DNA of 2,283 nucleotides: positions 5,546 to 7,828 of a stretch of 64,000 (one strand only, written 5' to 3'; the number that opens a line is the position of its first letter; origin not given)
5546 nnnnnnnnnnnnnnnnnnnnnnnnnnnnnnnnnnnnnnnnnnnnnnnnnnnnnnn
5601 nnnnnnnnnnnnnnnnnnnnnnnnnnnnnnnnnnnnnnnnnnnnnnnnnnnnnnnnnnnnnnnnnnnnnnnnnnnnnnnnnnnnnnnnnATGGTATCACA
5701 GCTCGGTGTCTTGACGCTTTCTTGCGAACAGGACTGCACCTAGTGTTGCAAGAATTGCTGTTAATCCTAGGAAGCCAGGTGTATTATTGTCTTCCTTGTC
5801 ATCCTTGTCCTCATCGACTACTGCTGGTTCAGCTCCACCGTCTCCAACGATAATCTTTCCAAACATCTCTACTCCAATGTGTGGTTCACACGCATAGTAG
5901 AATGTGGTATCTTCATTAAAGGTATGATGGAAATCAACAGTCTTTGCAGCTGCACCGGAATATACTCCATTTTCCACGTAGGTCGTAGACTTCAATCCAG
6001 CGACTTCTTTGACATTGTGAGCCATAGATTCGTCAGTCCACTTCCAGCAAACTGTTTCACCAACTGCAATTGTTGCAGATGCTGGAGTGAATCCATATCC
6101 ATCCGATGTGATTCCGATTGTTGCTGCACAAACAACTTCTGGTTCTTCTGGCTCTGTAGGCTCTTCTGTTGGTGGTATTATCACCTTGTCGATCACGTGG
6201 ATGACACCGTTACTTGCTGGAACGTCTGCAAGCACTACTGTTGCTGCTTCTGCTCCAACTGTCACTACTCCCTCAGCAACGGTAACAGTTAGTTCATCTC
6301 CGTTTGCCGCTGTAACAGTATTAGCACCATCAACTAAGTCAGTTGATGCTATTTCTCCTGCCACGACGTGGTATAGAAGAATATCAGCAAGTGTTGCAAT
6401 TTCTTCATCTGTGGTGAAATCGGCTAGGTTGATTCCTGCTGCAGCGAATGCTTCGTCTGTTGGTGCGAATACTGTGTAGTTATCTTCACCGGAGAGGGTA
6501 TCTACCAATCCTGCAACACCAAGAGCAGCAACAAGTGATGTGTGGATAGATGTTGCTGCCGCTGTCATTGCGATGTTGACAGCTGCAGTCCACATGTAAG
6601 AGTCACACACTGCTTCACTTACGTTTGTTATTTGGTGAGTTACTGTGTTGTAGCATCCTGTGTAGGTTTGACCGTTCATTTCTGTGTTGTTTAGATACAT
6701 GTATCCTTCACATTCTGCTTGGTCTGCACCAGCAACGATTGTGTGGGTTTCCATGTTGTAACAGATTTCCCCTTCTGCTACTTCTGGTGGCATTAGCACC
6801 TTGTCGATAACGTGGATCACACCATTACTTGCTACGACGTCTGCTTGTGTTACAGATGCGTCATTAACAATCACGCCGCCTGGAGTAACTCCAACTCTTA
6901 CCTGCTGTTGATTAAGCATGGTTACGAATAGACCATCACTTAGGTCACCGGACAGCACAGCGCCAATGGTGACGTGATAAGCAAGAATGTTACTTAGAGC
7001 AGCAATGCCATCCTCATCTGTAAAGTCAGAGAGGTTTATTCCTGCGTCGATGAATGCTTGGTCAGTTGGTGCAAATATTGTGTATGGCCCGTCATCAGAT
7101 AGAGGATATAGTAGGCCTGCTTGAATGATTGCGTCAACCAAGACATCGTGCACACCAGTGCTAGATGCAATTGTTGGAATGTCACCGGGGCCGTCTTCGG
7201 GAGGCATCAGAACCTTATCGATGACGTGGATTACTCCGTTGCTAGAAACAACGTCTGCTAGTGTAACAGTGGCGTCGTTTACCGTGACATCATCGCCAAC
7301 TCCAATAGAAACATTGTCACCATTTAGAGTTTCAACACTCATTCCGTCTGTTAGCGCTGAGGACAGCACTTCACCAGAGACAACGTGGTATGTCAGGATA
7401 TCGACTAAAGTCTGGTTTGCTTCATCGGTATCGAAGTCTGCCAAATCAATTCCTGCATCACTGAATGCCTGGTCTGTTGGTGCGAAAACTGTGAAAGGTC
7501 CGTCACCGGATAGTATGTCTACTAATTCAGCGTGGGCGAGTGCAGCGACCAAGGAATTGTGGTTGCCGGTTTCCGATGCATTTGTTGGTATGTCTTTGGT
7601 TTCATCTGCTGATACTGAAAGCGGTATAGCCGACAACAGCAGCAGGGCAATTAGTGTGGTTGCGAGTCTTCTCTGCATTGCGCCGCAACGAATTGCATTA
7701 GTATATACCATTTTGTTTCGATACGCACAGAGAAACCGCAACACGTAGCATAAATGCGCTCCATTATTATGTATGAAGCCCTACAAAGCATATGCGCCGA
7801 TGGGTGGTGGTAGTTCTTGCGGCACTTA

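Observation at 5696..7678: Fasciclin x3 plus plastocyanin-like blue-copper domain fused in one PGF-CTERM-anchored protein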

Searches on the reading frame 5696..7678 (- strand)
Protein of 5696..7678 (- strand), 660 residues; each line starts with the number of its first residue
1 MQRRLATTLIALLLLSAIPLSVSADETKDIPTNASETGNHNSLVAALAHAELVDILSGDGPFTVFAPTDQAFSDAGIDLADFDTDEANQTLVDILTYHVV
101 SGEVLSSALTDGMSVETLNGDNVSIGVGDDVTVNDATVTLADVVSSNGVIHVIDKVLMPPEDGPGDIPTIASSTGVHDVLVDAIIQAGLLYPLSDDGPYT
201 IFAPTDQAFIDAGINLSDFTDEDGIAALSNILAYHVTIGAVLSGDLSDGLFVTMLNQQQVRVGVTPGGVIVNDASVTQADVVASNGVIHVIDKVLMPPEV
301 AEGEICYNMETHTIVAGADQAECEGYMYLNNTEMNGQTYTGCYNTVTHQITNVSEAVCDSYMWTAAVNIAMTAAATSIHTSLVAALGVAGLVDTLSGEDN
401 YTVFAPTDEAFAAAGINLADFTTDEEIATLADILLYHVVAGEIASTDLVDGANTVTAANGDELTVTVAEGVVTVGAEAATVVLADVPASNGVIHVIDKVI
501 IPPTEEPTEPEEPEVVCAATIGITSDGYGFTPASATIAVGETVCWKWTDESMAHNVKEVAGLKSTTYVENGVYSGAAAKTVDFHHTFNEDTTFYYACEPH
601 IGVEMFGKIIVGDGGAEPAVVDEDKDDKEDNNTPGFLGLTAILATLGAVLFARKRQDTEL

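Call 3: search_protein_families(library=pfam, proteins=[window:5696-7678:-], max_evalue=0.1)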
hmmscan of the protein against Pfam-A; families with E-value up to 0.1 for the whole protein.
window:5696-7678:- (660 aa): 4 families
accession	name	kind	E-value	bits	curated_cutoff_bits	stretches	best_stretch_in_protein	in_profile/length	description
PF02469.27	Fasciclin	-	6.1e-93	307.9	22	3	39-159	2-123/123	Fasciclin domain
PF00127.26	Copper-bind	-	2.7e-10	41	21.2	1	521-611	5-98/99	Copper binding proteins, plastocyanin/azurin family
PF20077.4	CcmD_alt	-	0.023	15.2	23.5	0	135-156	17-38/61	CcmD family protein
PF14156.11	AbbA_antirepres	-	0.071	13.5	27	0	422-450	9-37/63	Antirepressor AbbA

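Call 4: search_protein_families(library=ncbifam, proteins=[window:5696-7678:-], max_evalue=0.1)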
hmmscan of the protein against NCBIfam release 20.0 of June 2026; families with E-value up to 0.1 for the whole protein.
window:5696-7678:- (660 aa): 4 families
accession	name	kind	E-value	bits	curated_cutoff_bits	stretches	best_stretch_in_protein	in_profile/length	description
TIGR03102.1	halo_cynanin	subfamily_domain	7.9e-14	51.7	93.8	1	513-611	22-114/115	halocyanin domain-containing protein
TIGR02656.1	cyanin_plasto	equivalog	5.2e-07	30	87.85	1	524-611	8-98/99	plastocyanin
TIGR02657.1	amicyanin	equivalog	1.4e-06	28.6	110.2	1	535-611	13-82/83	amicyanin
TIGR02375.1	pseudoazurin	equivalog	1.6e-05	24.6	109.85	1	529-616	11-91/116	pseudoazurin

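Call 7: find_homologous_proteins(query=window:5696-7678:-, max_evalue=0.00001)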
Query window:5696-7678:- (660 aa): 7958 proteins with E <= 0.00001 among 8000 candidates; the best 120 are listed.
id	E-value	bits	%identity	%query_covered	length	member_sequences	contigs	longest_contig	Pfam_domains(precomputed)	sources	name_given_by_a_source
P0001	0.0e+0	1429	100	100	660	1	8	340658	PF02469.28,PF00127.27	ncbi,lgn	ncbi:MAG: fasciclin domain-containing protein [Candidatus Poseidoniaceae archaeon]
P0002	0.0e+0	1429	100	100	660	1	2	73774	PF02469.28,PF00127.27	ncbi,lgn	ncbi:MAG: fasciclin domain-containing protein [Candidatus Poseidoniaceae archaeon]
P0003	0.0e+0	1427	100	100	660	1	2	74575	PF02469.28,PF00127.27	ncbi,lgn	ncbi:MAG: fasciclin domain-containing protein [Candidatus Poseidoniaceae archaeon]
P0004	0.0e+0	1404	100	98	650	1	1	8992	PF02469.28,PF00127.27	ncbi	ncbi:MAG: fasciclin domain-containing protein, partial [Candidatus Poseidoniaceae archaeon]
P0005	0.0e+0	1313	92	100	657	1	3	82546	PF02469.28,PF00127.27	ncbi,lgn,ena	ncbi:MAG: fasciclin domain-containing protein [Candidatus Poseidoniaceae archaeon]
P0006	0.0e+0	1311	92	100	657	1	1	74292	PF02469.28,PF00127.27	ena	-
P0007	0.0e+0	1301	91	100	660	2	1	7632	PF02469.28,PF00127.27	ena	-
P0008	0.0e+0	1299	90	100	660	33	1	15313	PF02469.28,PF00127.27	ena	-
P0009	0.0e+0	1286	89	100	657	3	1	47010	PF02469.28,PF00127.27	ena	-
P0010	0.0e+0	1285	90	100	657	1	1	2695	PF02469.28,PF00127.27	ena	-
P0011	0.0e+0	1283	90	100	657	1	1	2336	PF02469.28,PF00127.27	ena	-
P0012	0.0e+0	1282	90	100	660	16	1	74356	PF02469.28,PF00127.27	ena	-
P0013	0.0e+0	1282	90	100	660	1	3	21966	PF02469.28,PF00127.27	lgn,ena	-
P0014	0.0e+0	1282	89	100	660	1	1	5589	PF02469.28,PF00127.27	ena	-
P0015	0.0e+0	1282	90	100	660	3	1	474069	PF02469.28,PF00127.27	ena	-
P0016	0.0e+0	1282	89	100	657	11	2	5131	PF02469.28,PF00127.27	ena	-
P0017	0.0e+0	1281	89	100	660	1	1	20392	PF02469.28,PF00127.27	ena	-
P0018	0.0e+0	1280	89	100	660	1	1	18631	PF02469.28,PF00127.27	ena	-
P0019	0.0e+0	1280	89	100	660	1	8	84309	PF02469.28,PF00127.27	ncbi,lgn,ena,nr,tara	ncbi:MAG: hypothetical protein CMB57_06920 [Euryarchaeota archaeon]|nr:hypothetical protein [Euryarc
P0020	0.0e+0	1280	89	100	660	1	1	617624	PF02469.28,PF00127.27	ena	-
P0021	0.0e+0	1279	89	100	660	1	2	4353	PF02469.28,PF00127.27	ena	-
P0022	0.0e+0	1279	89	100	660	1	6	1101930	PF02469.28,PF00127.27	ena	-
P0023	0.0e+0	1278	89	100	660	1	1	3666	PF02469.28,PF00127.27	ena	-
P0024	0.0e+0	1278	89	100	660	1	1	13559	PF02469.28,PF00127.27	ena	-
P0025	0.0e+0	1277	89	100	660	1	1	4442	PF02469.28,PF00127.27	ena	-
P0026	0.0e+0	1274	89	100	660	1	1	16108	PF02469.28,PF00127.27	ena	-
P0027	0.0e+0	1273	89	100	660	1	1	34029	PF02469.28,PF00127.27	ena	-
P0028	0.0e+0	1271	89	100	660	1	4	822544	PF02469.28,PF00127.27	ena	-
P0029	0.0e+0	1270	89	100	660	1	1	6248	PF02469.28,PF00127.27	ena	-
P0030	0.0e+0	1268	89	100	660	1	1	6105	PF02469.28,PF00127.27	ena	-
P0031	0.0e+0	1262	88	100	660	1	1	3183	PF02469.28,PF00127.27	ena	-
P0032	0.0e+0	1252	87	100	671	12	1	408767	PF02469.28,PF00127.27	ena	-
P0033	0.0e+0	1229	85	100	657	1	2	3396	PF02469.28,PF00127.27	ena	-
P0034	0.0e+0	1210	44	73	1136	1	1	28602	PF14725.11,PF02469.28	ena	-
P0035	0.0e+0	1185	84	100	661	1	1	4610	PF02469.28,PF00127.27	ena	-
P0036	0.0e+0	1185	83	100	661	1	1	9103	PF02469.28,PF00127.27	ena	-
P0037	0.0e+0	1184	84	100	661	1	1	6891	PF02469.28,PF00127.27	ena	-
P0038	0.0e+0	1184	83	100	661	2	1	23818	PF02469.28,PF00127.27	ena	-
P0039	0.0e+0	1183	84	100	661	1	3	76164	PF02469.28,PF00127.27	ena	-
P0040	0.0e+0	1183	83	100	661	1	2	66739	PF02469.28,PF00127.27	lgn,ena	-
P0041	0.0e+0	1183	83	100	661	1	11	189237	PF02469.28,PF00127.27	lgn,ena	-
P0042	0.0e+0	1182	84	100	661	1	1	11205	PF02469.28,PF00127.27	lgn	-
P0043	0.0e+0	1182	83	100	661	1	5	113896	PF02469.28,PF00127.27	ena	-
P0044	0.0e+0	1182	83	100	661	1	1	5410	PF02469.28,PF00127.27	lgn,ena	-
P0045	0.0e+0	1182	83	100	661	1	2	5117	PF02469.28,PF00127.27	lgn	-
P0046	0.0e+0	1182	83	100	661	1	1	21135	PF02469.28,PF00127.27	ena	-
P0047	0.0e+0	1181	83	100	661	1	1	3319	PF02469.28,PF00127.27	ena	-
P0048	0.0e+0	1181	73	96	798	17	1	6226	PF02469.28,PF00127.27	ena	-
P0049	0.0e+0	1181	73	96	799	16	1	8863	PF02469.28,PF00127.27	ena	-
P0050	0.0e+0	1181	83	100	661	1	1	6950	PF02469.28,PF00127.27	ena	-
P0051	0.0e+0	1180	83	100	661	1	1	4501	PF02469.28,PF00127.27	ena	-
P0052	0.0e+0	1180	73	96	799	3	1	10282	PF02469.28,PF00127.27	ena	-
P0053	0.0e+0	1180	73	96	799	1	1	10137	PF02469.28,PF00127.27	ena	-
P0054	0.0e+0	1179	83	100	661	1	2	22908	PF02469.28,PF00127.27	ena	-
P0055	0.0e+0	1178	83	100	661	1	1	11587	PF02469.28,PF00127.27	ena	-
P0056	0.0e+0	1177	72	96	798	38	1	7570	PF02469.28,PF00127.27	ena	-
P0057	0.0e+0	1177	83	100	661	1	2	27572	PF02469.28,PF00127.27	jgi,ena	-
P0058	0.0e+0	1175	83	100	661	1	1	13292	PF02469.28,PF00127.27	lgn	-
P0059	0.0e+0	1175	83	100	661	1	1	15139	PF02469.28,PF00127.27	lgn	-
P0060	0.0e+0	1167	71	96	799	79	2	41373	PF02469.28,PF00127.27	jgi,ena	-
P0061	0.0e+0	1161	62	96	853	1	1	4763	PF02469.28,PF07596.17,PF00127.27,PF18042.8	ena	-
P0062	0.0e+0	1147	81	100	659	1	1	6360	PF02469.28,PF00127.27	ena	-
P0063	0.0e+0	1143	63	44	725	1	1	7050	PF02469.28,PF00127.27,PF18042.8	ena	-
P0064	0.0e+0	1143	63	44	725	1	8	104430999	PF02469.28,PF00127.27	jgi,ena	jgi:uncharacterized surface protein with fasciclin (FAS1) repeats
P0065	0.0e+0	1143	63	44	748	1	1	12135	PF02469.28,PF00127.27,PF18042.8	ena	-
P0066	0.0e+0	1142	63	44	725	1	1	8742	PF02469.28,PF00127.27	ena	-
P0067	0.0e+0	1142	63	44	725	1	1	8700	PF02469.28,PF00127.27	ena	-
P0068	0.0e+0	1141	63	44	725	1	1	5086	PF02469.28,PF00127.27,PF18042.8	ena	-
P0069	0.0e+0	1140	63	44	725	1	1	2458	PF02469.28,PF00127.27,PF18042.8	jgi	jgi:uncharacterized surface protein with fasciclin (FAS1) repeats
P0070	0.0e+0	1139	63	44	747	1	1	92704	PF02469.28,PF00127.27,PF18042.8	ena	-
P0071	0.0e+0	1139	63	96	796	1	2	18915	PF02469.28,PF00127.27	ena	-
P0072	0.0e+0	1138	80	100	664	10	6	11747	PF02469.28,PF00127.27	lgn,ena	-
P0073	0.0e+0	1137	61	43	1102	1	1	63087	PF02469.28,PF14156.13,PF19102.8,PF09821.15,PF27059.1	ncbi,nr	ncbi:fasciclin domain-containing protein [Candidatus Poseidoniaceae archaeon]|nr:fasciclin domain-co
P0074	0.0e+0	1137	69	96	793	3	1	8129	PF02469.28,PF00127.27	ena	-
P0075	0.0e+0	1135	63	44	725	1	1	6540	PF02469.28,PF00127.27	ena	-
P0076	0.0e+0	1133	63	44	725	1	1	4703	PF02469.28,PF00127.27,PF18042.8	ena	-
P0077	0.0e+0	1123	63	44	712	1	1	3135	PF02469.28,PF00127.27,PF18042.8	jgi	jgi:uncharacterized surface protein with fasciclin (FAS1) repeats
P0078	0.0e+0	1118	48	76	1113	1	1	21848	PF02469.28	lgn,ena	-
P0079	0.0e+0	1115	44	73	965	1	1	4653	PF02469.28,PF14787.12,PF18042.8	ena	-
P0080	0.0e+0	1114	45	74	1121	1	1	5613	PF02469.28,PF10410.15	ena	-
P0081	0.0e+0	1113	47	77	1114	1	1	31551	PF02469.28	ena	-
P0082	0.0e+0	1112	45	72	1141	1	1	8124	PF14725.11,PF02469.28,PF14787.12,PF18042.8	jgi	jgi:uncharacterized surface protein with fasciclin (FAS1) repeats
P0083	0.0e+0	1112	44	73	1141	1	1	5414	PF02469.28,PF14787.12,PF18042.8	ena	-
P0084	0.0e+0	1111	45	73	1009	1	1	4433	PF14725.11,PF02469.28,PF08486.16,PF14787.12,PF17584.7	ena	-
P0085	0.0e+0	1108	45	72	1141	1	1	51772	PF02469.28,PF14787.12,PF18042.8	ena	-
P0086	0.0e+0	1107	44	73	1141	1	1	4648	PF02469.28,PF14787.12,PF18042.8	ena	-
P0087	0.0e+0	1106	45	72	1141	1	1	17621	PF02469.28,PF14787.12,PF18042.8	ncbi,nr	ncbi:MAG: fasciclin domain-containing protein [Euryarchaeota archaeon]|nr:fasciclin domain-containin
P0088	0.0e+0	1106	45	73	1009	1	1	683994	PF14725.11,PF02469.28,PF08486.16,PF14787.12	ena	-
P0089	0.0e+0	1104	45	72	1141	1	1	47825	PF02469.28,PF14787.12,PF18042.8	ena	-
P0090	0.0e+0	1101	45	74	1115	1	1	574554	PF02469.28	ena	-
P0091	0.0e+0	1101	55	49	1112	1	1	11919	PF02469.28,PF18042.8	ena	-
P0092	0.0e+0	1101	62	52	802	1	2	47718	PF02469.28,PF07596.17,PF00127.27,PF18042.8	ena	-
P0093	0.0e+0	1101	45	72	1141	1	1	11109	PF02469.28,PF14787.12,PF18042.8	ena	-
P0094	0.0e+0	1100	62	52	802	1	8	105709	PF02469.28,PF07596.17,PF00127.27,PF18042.8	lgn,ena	-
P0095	0.0e+0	1099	46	73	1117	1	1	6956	PF02469.28,PF14787.12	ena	-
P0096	0.0e+0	1098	45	72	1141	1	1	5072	PF02469.28,PF14787.12,PF18042.8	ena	-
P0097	0.0e+0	1098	61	52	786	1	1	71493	PF02469.28,PF07596.17,PF00127.27,PF18042.8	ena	-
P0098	0.0e+0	1096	62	52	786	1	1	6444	PF02469.28,PF07596.17,PF00127.27,PF18042.8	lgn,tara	tara:strand:+ start:57156 stop:59516 length:2361 start_codon:yes stop_codon:yes gene_type:complete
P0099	0.0e+0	1094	45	73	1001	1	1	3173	PF14725.11,PF02469.28,PF08486.16,PF14787.12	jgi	jgi:uncharacterized surface protein with fasciclin (FAS1) repeats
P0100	0.0e+0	1091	61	52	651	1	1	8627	PF02469.28,PF00127.27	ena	-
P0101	0.0e+0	1088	50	74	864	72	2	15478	PF02469.28,PF00127.27,PF07865.18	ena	-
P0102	0.0e+0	1085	46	73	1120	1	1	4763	PF02469.28,PF14787.12,PF10410.15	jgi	-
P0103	0.0e+0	1085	45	73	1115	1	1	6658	PF02469.28,PF14787.12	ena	-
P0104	0.0e+0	1085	46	73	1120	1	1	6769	PF02469.28,PF14787.12,PF10410.15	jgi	-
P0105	0.0e+0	1084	55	49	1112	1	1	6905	PF02469.28,PF27059.1,PF18042.8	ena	-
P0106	0.0e+0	1083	44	73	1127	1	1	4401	PF14725.11,PF02469.28,PF14787.12,PF18042.8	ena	-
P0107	0.0e+0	1083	46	73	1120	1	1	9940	PF02469.28,PF14787.12,PF10410.15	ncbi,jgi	-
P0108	0.0e+0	1083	46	73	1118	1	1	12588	PF02469.28,PF14787.12,PF10410.15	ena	-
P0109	0.0e+0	1083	46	72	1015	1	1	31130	PF02469.28,PF14787.12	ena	-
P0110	0.0e+0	1080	45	72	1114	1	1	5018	PF02469.28,PF14787.12,PF10410.15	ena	-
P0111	0.0e+0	1078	45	73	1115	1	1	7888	PF02469.28,PF14787.12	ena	-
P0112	0.0e+0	1073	45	73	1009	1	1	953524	PF14725.11,PF02469.28,PF08486.16,PF14787.12,PF17584.7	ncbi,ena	-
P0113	0.0e+0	1070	76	100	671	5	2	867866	PF02469.28,PF00127.27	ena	-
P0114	0.0e+0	1070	46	73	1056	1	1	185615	PF02469.28,PF14787.12,PF10410.15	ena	-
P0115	0.0e+0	1067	45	73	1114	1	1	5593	PF02469.28,PF14787.12,PF10410.15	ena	-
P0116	0.0e+0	1063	46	73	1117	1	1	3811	PF02469.28,PF14787.12,PF10410.15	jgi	-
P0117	0.0e+0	1063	59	77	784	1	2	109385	PF02469.28,PF00127.27,PF18042.8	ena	-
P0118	0.0e+0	1062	63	44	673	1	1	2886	PF02469.28,PF00127.27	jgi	jgi:uncharacterized surface protein with fasciclin (FAS1) repeats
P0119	0.0e+0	1060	66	96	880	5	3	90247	PF02469.28,PF00127.27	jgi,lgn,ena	-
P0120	0.0e+0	1059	45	73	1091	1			PF14725.11,PF02469.28,PF08486.16,PF14787.12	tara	tara:strand:- start:139 stop:3414 length:3276 start_codon:yes stop_codon:yes gene_type:complete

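Call 29: find_encoding_contigs(protein=P0001, flank=10000, max_places=3)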
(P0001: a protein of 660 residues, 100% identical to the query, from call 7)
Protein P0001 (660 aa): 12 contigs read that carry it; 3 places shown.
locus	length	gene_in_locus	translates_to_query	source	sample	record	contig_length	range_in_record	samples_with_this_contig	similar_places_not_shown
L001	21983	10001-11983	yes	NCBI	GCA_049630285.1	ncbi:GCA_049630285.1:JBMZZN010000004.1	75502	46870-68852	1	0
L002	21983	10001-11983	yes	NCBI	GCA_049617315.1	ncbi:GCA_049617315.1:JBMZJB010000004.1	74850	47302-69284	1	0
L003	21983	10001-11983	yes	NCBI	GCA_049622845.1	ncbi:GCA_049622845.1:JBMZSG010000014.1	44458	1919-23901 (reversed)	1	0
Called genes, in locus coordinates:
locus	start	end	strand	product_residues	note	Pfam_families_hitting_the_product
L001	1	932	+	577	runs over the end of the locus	PF17884:DUF5591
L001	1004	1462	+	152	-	PF08069:Ribosomal_S13_N, PF00312:Ribosomal_S15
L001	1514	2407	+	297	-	-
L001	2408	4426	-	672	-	-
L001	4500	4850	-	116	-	-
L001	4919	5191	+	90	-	-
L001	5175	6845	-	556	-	PF00749:tRNA-synt_1c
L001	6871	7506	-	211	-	PF01351:RNase_HII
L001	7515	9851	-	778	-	-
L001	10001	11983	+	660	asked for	PF02469:Fasciclin, PF00127:Copper-bind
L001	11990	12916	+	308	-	-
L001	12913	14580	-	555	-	PF03483:B3_4, PF03484:B5, PF17759:tRNA_synthFbeta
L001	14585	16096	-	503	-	PF01493:GXGXG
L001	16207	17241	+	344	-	PF00044:Gp_dh_N (weak), PF02800:Gp_dh_C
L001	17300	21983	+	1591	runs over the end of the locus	PF10633:NPCBM_assoc (faint), PF00082:Peptidase_S8, PF07705:CARDB, PF22544:HYDIN_VesB_CFA65-like_Ig (faint)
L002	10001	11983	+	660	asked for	PF02469:Fasciclin, PF00127:Copper-bind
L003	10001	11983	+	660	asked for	PF02469:Fasciclin, PF00127:Copper-bind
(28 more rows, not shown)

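Call 30: find_encoding_contigs(protein=P0117, flank=8000, max_places=2)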
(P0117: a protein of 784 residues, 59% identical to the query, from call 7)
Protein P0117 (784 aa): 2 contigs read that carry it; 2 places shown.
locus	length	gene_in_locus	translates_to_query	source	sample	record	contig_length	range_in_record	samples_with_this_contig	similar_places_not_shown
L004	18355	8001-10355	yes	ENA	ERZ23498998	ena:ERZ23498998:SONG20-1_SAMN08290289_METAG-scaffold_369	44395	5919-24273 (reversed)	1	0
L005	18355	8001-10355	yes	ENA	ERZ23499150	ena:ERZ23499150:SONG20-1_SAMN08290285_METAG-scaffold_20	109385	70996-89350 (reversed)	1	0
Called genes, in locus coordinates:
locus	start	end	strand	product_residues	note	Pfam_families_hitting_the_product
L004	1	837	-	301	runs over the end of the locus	PF00398:RrnaAD, PF13649:Methyltransf_25 (faint)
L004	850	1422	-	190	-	PF04919:DUF655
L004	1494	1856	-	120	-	-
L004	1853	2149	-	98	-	PF01157:Ribosomal_L21e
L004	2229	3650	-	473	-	PF22023:Pus10_THUMP_arc (weak), PF21238:Pus10_C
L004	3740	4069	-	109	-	PF06155:GBBH-like_N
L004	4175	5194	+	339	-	PF00494:SQS_PSY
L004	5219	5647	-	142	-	PF14108:ABA4-like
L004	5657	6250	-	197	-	-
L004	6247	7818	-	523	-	PF00070:Pyr_redox (faint), PF00890:FAD_binding_2 (weak), PF01266:DAO (faint), PF01494:FAD_binding_3, PF01593:Amino_oxidase, PF01946:Thi4 (weak), PF12831:FAD_oxidored (weak), PF13450:NAD_binding_8, +3 more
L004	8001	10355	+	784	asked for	PF18042:ORF_12_N (faint), PF02469:Fasciclin, PF00127:Copper-bind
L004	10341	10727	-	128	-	PF00355:Rieske, PF13806:Rieske_2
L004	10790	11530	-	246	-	PF00106:adh_short, PF05368:NmrA (weak), PF08659:KR, PF23441:SDR, PF01370:Epimerase, PF13460:NAD_binding_10, PF13561:adh_short_C2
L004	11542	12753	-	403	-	PF03109:ABC1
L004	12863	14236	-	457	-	PF01978:TrmB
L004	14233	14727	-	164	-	PF00578:AhpC-TSA, PF08534:Redoxin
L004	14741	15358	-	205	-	PF00925:GTP_cyclohydro2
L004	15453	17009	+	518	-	-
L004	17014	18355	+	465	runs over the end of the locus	PF01370:Epimerase, PF08338:DUF1731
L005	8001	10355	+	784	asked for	PF18042:ORF_12_N (faint), PF02469:Fasciclin, PF00127:Copper-bind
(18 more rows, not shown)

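Call 31: find_encoding_contigs(protein=P0101, flank=8000, max_places=2)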
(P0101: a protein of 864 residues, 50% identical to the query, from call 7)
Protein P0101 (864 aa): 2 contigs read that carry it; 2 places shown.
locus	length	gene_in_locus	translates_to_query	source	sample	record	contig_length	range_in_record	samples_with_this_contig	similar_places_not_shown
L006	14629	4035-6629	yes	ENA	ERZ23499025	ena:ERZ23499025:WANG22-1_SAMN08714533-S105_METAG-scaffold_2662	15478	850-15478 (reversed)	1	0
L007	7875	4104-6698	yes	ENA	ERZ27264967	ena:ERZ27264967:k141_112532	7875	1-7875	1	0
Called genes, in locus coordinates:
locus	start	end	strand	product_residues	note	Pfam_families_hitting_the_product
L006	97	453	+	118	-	PF00355:Rieske, PF13806:Rieske_2, PF22543:Rieske_4 (weak)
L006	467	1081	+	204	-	PF13380:CoA_binding_2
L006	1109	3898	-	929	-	PF03176:MMPL, PF02460:Patched (faint), PF03176:MMPL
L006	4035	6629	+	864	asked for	PF02469:Fasciclin, PF07865:DUF1652 (faint), PF02469:Fasciclin, PF00127:Copper-bind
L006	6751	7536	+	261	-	PF00801:PKD, PF18911:PKD_4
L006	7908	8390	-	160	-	PF00334:NDK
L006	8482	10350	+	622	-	PF00009:GTP_EFTU, PF03144:GTP_EFTU_D2 (weak), PF11987:IF-2, PF14578:GTP_EFTU_D4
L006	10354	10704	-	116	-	-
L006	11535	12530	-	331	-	PF00493:MCM, PF20030:bpMoxR, PF07726:AAA_3, PF07728:AAA_5, PF17863:AAA_lid_2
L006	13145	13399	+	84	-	-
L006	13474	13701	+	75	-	-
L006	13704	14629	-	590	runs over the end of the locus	?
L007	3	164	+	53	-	?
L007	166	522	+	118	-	PF00355:Rieske, PF13806:Rieske_2, PF22543:Rieske_4 (weak)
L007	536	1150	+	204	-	PF13380:CoA_binding_2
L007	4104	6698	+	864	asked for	PF02469:Fasciclin, PF07865:DUF1652 (faint), PF02469:Fasciclin, PF00127:Copper-bind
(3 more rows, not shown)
